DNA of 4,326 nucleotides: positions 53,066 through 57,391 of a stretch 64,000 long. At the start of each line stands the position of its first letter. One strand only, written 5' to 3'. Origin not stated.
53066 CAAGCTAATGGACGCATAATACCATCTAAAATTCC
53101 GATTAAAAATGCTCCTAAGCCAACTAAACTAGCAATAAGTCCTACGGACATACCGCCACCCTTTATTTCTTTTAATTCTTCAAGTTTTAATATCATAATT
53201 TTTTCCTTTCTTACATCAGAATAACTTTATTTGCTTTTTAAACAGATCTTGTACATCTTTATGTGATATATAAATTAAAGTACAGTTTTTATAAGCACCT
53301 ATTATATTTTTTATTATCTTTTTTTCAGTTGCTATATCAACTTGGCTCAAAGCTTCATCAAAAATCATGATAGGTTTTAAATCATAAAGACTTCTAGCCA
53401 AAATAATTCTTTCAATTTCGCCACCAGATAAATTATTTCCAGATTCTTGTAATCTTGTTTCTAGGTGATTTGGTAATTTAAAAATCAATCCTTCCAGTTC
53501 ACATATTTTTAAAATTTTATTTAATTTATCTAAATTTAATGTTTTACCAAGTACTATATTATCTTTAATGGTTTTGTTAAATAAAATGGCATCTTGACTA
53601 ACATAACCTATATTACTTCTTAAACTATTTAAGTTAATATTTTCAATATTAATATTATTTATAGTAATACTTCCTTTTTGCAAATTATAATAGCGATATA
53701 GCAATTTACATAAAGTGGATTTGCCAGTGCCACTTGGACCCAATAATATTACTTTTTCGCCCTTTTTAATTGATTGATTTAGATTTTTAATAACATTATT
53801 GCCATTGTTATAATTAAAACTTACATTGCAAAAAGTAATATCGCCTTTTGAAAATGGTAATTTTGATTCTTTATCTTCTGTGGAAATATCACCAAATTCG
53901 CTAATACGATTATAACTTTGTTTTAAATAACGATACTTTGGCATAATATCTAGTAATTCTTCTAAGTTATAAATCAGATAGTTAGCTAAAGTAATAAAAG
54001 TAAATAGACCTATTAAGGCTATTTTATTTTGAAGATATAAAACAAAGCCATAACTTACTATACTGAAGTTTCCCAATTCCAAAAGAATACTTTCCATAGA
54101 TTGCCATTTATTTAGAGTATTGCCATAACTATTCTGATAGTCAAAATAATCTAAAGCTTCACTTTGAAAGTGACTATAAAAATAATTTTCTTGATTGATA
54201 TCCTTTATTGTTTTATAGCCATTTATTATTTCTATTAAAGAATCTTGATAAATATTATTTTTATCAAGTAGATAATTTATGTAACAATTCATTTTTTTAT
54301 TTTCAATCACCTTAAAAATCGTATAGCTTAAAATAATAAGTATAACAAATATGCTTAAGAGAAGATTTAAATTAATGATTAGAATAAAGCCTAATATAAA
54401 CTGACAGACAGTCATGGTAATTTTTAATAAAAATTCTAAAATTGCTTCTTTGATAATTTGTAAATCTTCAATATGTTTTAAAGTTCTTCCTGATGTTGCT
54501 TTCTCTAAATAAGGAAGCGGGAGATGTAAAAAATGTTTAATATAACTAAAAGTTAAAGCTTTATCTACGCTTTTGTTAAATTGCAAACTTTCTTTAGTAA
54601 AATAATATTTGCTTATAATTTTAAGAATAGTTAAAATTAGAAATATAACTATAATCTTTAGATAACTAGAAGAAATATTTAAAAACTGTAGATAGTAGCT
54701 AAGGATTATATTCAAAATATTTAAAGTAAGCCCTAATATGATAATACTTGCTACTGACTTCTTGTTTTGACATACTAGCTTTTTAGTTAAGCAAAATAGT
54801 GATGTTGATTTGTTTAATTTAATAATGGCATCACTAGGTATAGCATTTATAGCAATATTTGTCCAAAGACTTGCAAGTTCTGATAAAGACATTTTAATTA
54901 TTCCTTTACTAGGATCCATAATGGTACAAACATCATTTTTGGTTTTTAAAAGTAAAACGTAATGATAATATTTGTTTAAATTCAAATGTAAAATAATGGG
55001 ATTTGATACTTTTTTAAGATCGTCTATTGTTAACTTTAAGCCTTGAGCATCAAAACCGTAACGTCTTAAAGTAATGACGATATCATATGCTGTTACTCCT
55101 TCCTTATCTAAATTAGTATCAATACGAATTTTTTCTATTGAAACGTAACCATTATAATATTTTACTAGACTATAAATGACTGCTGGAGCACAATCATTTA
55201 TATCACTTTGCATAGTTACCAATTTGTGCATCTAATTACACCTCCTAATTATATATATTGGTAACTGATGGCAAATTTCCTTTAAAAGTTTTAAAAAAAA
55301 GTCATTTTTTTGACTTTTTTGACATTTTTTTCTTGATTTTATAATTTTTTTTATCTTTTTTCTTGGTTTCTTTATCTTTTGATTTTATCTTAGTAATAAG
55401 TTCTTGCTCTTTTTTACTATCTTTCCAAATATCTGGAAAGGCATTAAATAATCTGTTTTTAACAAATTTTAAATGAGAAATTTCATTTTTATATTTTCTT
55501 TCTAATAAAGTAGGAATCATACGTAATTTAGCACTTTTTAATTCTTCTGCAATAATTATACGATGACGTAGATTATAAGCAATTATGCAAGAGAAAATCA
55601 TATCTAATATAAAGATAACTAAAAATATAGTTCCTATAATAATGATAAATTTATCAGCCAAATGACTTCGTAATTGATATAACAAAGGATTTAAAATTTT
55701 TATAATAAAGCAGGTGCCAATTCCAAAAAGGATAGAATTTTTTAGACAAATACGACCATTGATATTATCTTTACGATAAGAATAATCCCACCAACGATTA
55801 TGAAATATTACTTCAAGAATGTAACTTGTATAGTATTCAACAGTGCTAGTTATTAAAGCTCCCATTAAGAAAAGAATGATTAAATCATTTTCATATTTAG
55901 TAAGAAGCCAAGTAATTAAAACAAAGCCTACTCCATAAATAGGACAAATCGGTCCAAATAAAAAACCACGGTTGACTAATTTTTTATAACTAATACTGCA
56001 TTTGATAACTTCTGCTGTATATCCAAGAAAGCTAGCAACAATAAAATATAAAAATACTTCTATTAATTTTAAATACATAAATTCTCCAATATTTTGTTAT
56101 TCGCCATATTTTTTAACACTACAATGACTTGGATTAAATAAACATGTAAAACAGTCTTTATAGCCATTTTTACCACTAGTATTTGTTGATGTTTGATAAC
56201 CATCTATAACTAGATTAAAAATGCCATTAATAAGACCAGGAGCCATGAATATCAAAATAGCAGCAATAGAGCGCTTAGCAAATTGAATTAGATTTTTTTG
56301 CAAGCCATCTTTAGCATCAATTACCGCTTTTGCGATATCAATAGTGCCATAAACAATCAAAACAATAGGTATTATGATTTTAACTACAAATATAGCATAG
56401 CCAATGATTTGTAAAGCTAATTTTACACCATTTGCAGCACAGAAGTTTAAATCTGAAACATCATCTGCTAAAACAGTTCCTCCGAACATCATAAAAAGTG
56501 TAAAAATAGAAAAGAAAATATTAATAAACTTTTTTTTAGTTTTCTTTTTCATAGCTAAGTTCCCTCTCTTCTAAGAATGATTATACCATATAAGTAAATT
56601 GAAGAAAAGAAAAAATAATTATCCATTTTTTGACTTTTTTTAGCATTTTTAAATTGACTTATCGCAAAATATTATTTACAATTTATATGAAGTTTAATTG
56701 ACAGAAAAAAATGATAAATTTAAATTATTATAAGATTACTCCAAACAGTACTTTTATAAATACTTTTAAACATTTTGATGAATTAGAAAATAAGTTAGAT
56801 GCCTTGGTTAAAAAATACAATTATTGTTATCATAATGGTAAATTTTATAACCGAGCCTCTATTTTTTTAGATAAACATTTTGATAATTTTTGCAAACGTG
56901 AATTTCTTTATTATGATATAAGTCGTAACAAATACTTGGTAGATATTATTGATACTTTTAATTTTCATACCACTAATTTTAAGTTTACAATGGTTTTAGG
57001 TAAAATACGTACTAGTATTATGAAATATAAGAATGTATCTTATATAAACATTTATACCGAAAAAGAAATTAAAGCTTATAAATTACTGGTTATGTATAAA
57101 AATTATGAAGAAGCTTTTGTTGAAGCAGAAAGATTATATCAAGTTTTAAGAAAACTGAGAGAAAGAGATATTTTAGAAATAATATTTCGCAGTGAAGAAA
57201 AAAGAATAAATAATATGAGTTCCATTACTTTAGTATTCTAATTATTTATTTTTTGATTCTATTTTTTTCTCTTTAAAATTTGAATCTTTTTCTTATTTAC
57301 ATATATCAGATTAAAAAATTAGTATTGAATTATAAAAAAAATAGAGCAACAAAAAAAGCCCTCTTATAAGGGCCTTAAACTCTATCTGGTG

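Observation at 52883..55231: Unannotated two-peptide bacteriocin-like locus: C39-ABC exporter followed by two tandem double-glycine-leader peptides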

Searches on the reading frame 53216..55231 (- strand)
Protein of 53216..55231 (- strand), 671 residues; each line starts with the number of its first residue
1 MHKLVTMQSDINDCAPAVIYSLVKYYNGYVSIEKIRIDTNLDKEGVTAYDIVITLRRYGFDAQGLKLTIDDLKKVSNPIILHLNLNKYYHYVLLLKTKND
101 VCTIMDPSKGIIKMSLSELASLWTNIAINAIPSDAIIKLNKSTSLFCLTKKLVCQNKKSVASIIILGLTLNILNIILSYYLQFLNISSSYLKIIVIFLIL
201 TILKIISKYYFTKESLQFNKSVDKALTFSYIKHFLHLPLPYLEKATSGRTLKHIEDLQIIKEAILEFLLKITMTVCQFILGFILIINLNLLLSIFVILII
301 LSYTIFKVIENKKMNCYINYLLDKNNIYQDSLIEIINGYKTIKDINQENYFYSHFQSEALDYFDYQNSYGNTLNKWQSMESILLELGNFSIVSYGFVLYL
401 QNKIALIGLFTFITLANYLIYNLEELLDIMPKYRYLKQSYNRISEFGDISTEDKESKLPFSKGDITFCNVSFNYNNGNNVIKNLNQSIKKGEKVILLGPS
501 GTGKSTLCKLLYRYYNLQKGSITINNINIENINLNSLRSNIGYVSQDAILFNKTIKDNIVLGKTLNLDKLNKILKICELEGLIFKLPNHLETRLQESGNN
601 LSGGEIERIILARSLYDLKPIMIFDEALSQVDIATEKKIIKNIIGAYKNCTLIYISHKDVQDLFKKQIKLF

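Call 5: search_protein_families(library=pfam, max_evalue=0.1, proteins=[window:53216-55231:-])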
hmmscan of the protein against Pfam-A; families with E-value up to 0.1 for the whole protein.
window:53216-55231:- (671 aa): 21 families
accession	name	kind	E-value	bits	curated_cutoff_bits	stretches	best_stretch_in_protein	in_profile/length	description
PF03412.21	Peptidase_C39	-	4e-29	101.6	22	1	5-132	4-130/133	Peptidase C39 family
PF00005.33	ABC_tran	-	8.6e-27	94.9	25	1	482-628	2-136/137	ABC transporter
PF00664.28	ABC_membrane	-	3.3e-17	63.5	28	1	162-421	7-272/274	ABC transporter transmembrane region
PF03193.22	RsgA_GTPase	-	3.7e-05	24.1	30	1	475-522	91-137/174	RsgA GTPase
PF20720.3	nSTAND3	-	0.00021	21.5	27.2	1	481-527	7-54/155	Novel STAND NTPase 3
PF05673.19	DUF815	-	0.00062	19.4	23.8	1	479-545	39-103/249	Protein of unknown function (DUF815)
PF02463.25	SMC_N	-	0.00081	19.3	40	1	262-659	135-199/220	RecF/RecN/SMC N terminal domain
PF00158.32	Sigma54_activat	-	0.0018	18.4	20.2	1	478-538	9-67/168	Sigma-54 interaction domain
PF00004.35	AAA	-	0.0019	19.1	21.2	1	494-556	1-51/131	ATPase family associated with various cellular activities (AAA)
PF13479.12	AAA_24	-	0.0038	17.5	27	1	491-578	2-81/195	AAA domain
PF13191.12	AAA_16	-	0.0053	17.7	32.6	1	488-518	19-51/167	AAA ATPase domain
PF13238.12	AAA_18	-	0.0053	17.6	29.4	1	494-521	1-25/128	AAA domain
PF13401.12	AAA_22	-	0.0096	16.7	27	1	494-518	8-32/130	AAA domain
PF12775.13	AAA_7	-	0.01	15.8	25.8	1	484-529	26-69/181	P-loop containing dynein motor region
PF07728.20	AAA_5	-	0.012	16.1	22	1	494-516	2-24/139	AAA domain (dynein-related subfamily)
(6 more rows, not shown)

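Call 6: search_protein_families(library=ncbifam, max_evalue=0.1, proteins=[window:53216-55231:-])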
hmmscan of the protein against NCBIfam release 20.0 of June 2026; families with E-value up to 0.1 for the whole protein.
window:53216-55231:- (671 aa): 182 families (the best 25 are shown)
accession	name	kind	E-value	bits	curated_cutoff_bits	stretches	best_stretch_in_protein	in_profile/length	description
TIGR01193.1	bacteriocin_ABC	subfamily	3.4e-88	296.9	523.85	1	8-658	1-668/708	peptide cleavage/export ABC transporter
TIGR03796.1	NHLM_micro_ABC1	equivalog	4e-84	283.2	853.3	1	7-658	6-671/710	NHLP family bacteriocin export ABC transporter peptidase/permease/ATPase subunit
NF045998.1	cleave_ABC_plasm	equivalog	5.9e-83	279.3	500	1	8-659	2-661/673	Mbov_0121 family peptidase domain-containing ABC transporter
TIGR01846.1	type_I_sec_HlyB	subfamily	1.6e-68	231.6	725.55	1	20-658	6-651/694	type I secretion system permease/ATPase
TIGR03375.1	type_I_sec_LssB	subfamily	7.5e-67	226.1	693.1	1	18-659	6-662/696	type I secretion system permease/ATPase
NF010178.0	PRK13657.1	equivalog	1.2e-60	205.5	733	1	160-658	26-529/588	glucan ABC transporter ATP-binding protein/ permease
TIGR02203.1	MsbA_lipidA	equivalog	1.8e-57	195.1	602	1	188-658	56-528/572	lipid A export permease/ATP-binding protein MsbA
NF008364.0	PRK11160.1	equivalog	8.2e-53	179.9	630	1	272-658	144-534/575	heme ABC transporter ATP-binding protein/permease CydC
NF045513.1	HepA_fam_ABC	equivalog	8.4e-50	169.8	725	1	191-658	95-568/610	heterocyst formation ABC transporter subunit HepA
TIGR03797.1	NHLM_micro_ABC2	equivalog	1.1e-49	169.6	709.4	1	91-657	73-643/686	NHLP bacteriocin export ABC transporter permease/ATPase subunit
TIGR01192.1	chvA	subfamily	2.5e-47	161.8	585.4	1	152-658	13-529/585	glucan export ABC transporter ATP-binding protein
TIGR02857.1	CydD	equivalog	2.7e-47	161.9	435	1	457-660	320-518/529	thiol reductant ABC exporter subunit CydD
NF050066.1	LPSTprtrPglK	equivalog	2.8e-47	161.4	1000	1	181-658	61-542/558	BC-type lipopolysaccharide transporter PglK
TIGR00958.1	3a01208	subfamily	1.6e-46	158.9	874.6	1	258-658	269-673/711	antigen peptide transporter 2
NF008056.1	PRK10790.1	equivalog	9e-46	156.5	746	1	192-658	66-534/584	SmdB family multidrug efflux ABC transporter permease/ATP-binding protein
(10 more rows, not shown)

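Call 7: find_related_loci(query=window:53216-55231:-, collection=genome_contigs, flank=6000)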
Query window:53216-55231:- (671 aa) in genome_contigs; peptide patterns used: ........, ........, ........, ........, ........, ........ (x = any residue, [..] = any of these).
58 stretches matched a pattern; 13 encode a relative of the query (tblastn E <= 1e-3); 13 distinct loci.
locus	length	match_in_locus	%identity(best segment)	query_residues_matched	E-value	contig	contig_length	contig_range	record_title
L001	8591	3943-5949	63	1-670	0e+0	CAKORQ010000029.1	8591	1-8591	MAG: uncultured Bacilli bacterium isolate REFINED_METABAT215_TOP10_CONTIGS_1500_ASSEMBLY_K77_MERGED__Hadza_MoBio_hadza-I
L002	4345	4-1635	61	126-670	0e+0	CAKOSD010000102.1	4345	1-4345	MAG: uncultured Bacilli bacterium isolate REFINED_METABAT215_TOP10_CONTIGS_1500_ASSEMBLY_K77_MERGED__Hadza_MoBio_C-REDO_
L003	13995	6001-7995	27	8-658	3e-62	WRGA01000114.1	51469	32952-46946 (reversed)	MAG: Candidatus Azobacteroides sp. isolate Mp193P4bin6 JGI24699J35502_11134194, whole genome shotgun sequence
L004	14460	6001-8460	35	390-658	7e-29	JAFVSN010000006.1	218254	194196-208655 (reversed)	MAG: Lachnospiraceae bacterium isolate RGIG5355 Sheep_Colon-3__c230679, whole genome shotgun sequence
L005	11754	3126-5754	33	397-671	1e-27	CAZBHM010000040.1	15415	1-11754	MAG TPA_asm: uncultured Lachnospiraceae bacterium isolate SRP350583_co1_172 genome assembly, contig: NODE_6599_length_15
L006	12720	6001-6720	30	425-666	4e-22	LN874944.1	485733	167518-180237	Clostridiales bacterium mt11 genome assembly Mediannikovella massiliensis, scaffold scaffold00012, whole genome shotgun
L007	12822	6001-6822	26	387-657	4e-19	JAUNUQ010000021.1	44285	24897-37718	MAG: Tissierellia bacterium isolate S5R_St_5 NODE_272_length_44285_cov_7.598282, whole genome shotgun sequence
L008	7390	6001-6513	29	481-660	1e-16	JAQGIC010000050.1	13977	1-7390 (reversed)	MAG: Rhodospirillales bacterium isolate RYN_449 scaffold_2557480, whole genome shotgun sequence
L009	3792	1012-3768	25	470-658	3e-14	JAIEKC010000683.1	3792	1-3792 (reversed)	MAG: Acetatifactor sp. isolate SC0420_S14_11 SC0420_S14_11_contig_683, whole genome shotgun sequence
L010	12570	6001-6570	28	474-659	3e-12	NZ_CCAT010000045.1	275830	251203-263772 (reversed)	Clostridium ihumii AP5, whole genome shotgun sequence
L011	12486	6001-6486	24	474-639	6e-10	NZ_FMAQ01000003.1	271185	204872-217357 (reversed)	Gilliamella bombicola strain R-53248, whole genome shotgun sequence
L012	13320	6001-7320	21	207-632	3e-10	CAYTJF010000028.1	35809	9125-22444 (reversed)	MAG TPA_asm: uncultured Granulosicoccaceae bacterium isolate binchicken_co385_40 genome assembly, contig: NODE_674_lengt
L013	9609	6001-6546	26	475-659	1e-9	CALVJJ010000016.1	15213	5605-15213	MAG: uncultured Clostridia bacterium isolate BRZ_PB__bin26 genome assembly, contig: BRZ_PB__NODE_5762_length_15213_cov_6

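Call 56: search_solved_structures(query=window:53216-55231:-, show_alignments=1, max_evalue=1e-20)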
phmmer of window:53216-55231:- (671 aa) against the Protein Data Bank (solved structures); distinct sequences matched with E-value up to 1e-20: 251 (the best 60 are shown).
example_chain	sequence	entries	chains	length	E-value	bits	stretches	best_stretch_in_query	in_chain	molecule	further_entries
4ry2_A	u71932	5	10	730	6.1e-87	295.9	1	6-658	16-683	ABC-type bacteriocin transporter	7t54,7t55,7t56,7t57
8vp3_A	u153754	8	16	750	6.7e-87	295.8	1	6-658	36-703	ABC-type bacteriocin transporter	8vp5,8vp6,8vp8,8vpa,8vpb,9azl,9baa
4s0f_A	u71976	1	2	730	1.5e-86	294.6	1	6-658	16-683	ABC-type bacteriocin transporter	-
8vp9_A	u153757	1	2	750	4.7e-86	293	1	7-658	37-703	ABC-type bacteriocin transporter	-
6v9z_A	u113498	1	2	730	1e-85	291.9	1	6-658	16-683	ABC-type bacteriocin transporter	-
8hf7_A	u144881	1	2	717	9.7e-81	275.4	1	8-658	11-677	Competence factor transporting ATP-binding protein/permease ComA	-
8hf4_A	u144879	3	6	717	1.4e-80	275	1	8-658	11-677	Transport/processing ATP-binding protein ComA | Competence factor transporting ATP-binding protein/permease ComA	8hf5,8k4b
8hf6_A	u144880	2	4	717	3.4e-80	273.6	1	8-658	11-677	Competence factor transporting ATP-binding protein/permease ComA | Transport/processing ATP-binding protein ComA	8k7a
8sa0_A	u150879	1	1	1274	7.5e-70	239.5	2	196-658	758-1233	ATP-dependent translocase ABCB1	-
8gmg_A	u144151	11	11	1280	7.7e-70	239.5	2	196-658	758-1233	ATP-dependent translocase ABCB1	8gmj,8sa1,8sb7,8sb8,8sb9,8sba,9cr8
6qex_A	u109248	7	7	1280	1.2e-69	238.8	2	196-658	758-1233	Multidrug resistance protein 1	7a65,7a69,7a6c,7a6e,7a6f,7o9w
8y6h_A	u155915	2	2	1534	1.5e-69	238.5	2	196-658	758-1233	ATP-dependent translocase ABCB1,mNeonGreen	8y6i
6c0v_A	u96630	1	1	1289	5.3e-69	236.7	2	196-658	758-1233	Multidrug resistance protein 1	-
7zk4_A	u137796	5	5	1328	2.7e-68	234.3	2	195-658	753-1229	ATP-dependent translocase ABCB1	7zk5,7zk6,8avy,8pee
7zka_A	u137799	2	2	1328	3.3e-68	234.1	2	195-658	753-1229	ATP-dependent translocase ABCB1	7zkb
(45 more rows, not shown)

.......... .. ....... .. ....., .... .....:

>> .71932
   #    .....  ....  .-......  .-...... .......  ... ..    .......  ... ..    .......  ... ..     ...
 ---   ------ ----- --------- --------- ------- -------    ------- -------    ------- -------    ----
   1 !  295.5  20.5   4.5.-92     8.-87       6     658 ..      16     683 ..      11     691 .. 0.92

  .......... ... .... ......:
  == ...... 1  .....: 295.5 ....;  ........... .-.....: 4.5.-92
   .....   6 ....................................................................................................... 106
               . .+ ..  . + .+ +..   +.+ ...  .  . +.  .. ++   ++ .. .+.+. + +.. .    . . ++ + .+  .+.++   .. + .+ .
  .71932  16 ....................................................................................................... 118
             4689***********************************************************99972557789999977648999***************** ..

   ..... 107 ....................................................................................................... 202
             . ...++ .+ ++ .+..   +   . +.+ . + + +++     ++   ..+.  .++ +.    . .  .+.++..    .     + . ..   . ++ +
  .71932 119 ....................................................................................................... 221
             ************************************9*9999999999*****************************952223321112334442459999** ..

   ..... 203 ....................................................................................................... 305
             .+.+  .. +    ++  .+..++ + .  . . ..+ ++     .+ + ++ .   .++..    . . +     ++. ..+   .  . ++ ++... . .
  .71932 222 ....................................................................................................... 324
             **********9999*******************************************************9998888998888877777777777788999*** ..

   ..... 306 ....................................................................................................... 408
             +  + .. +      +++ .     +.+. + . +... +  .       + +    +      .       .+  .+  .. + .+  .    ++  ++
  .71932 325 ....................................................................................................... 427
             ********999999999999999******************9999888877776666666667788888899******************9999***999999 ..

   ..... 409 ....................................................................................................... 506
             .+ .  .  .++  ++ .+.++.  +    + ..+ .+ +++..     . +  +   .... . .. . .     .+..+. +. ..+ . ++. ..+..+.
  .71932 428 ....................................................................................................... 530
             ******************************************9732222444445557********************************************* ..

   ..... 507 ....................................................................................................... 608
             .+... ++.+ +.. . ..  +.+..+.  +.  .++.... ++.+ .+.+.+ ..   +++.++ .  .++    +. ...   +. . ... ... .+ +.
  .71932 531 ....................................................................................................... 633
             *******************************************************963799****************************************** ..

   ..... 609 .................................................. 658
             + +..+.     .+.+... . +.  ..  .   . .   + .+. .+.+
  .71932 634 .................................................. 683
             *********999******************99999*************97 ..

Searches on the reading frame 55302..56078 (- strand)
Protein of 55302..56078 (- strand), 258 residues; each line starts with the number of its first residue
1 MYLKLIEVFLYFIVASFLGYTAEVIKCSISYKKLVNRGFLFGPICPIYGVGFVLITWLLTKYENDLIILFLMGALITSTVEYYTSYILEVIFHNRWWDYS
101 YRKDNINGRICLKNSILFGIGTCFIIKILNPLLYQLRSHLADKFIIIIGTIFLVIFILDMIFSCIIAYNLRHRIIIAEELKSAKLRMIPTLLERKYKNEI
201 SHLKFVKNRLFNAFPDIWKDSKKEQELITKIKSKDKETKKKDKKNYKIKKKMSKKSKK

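Call 5: search_protein_families(library=pfam, max_evalue=0.1, proteins=[window:55302-56078:-])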
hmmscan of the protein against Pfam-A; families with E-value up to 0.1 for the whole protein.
window:55302-56078:- (258 aa): 1 family
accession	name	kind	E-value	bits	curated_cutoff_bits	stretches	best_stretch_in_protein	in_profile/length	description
PF06541.16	ABC_trans_CmpB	-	1.5e-48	165.2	25.9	1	10-163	1-150/151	Putative ABC-transporter type IV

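Call 6: search_protein_families(library=ncbifam, max_evalue=0.1, proteins=[window:55302-56078:-])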
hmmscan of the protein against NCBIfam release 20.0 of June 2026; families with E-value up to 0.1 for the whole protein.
window:55302-56078:- (258 aa): 0 families

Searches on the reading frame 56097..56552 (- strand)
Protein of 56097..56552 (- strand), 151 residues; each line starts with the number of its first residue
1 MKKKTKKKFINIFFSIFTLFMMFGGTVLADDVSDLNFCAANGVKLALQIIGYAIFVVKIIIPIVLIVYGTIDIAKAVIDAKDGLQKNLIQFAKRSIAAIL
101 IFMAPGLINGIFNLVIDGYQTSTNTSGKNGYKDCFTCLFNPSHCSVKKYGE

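Call 5: search_protein_families(library=pfam, max_evalue=0.1, proteins=[window:56097-56552:-])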
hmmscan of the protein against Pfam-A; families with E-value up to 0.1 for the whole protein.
window:56097-56552:- (151 aa): 1 family
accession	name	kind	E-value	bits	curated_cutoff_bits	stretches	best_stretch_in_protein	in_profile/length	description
PF11710.14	Git3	-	0.024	15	24.2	1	19-136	54-156/201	G protein-coupled glucose receptor regulating Gpa2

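Call 6: search_protein_families(library=ncbifam, max_evalue=0.1, proteins=[window:56097-56552:-])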
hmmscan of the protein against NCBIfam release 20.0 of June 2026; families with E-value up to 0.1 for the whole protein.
window:56097-56552:- (151 aa): 0 families

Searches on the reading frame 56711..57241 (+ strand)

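Call 5: search_protein_families(library=pfam, max_evalue=0.1, proteins=[window:56711-57241:+])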
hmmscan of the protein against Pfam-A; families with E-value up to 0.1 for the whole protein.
window:56711-57241:+ (176 aa): 2 families
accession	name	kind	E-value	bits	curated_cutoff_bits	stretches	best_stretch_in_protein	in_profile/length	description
PF00531.28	Death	-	0.059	13.9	22.6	1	121-159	45-83/86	Death domain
PF01978.25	TrmB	-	0.06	13.7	25.6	0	116-158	7-55/68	Sugar-specific transcriptional regulator TrmB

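Call 6: search_protein_families(library=ncbifam, max_evalue=0.1, proteins=[window:56711-57241:+])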
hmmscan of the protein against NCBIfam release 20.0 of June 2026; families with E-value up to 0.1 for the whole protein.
window:56711-57241:+ (176 aa): 0 families
